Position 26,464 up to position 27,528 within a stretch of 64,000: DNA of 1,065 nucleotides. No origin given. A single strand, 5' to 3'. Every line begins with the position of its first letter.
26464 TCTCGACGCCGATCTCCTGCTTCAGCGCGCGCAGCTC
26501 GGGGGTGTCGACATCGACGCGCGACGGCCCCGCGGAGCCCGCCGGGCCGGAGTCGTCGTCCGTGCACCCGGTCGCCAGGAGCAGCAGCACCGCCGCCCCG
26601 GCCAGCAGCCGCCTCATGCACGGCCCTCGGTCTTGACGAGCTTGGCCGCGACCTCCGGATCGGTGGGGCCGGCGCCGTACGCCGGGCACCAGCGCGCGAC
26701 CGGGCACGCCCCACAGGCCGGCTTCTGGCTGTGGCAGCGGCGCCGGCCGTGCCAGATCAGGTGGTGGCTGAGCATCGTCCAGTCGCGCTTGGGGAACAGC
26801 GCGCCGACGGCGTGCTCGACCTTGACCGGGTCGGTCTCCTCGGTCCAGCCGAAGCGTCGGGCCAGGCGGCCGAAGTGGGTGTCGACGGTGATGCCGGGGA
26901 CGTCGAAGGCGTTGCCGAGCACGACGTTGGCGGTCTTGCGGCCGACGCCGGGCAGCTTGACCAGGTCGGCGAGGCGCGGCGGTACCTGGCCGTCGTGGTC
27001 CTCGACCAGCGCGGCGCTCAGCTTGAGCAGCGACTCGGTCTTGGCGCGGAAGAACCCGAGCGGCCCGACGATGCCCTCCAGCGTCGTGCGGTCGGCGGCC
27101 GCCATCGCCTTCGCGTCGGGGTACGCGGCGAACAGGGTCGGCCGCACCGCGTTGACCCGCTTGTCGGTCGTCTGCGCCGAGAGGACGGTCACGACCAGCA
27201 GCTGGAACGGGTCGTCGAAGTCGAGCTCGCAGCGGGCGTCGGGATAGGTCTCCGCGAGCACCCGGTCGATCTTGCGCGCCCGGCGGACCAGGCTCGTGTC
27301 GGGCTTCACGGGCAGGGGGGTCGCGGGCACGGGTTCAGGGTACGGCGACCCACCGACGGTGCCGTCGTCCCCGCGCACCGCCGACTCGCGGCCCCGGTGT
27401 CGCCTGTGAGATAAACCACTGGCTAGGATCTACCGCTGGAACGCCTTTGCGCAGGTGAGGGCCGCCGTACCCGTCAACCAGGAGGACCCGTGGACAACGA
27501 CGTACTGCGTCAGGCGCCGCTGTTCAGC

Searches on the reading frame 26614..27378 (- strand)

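Call 7: search_protein_families(library=pfam, proteins=[window:26614-27378:-], max_evalue=0.01)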
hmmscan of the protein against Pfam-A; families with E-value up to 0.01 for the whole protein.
window:26614-27378:- (254 aa): 3 families
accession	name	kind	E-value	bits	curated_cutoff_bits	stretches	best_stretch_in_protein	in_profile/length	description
PF00730.31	HhH-GPD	-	3.9e-20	72.6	26.2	1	62-196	1-107/108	HhH-GPD superfamily base excision DNA repair protein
PF00633.29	HHH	-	1.9e-08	34.2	24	1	128-154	2-28/30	Helix-hairpin-helix motif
PF10576.14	EndIII_4Fe-2S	-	0.00058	20.5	20.5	1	215-231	1-17/17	Iron-sulfur binding domain of endonuclease III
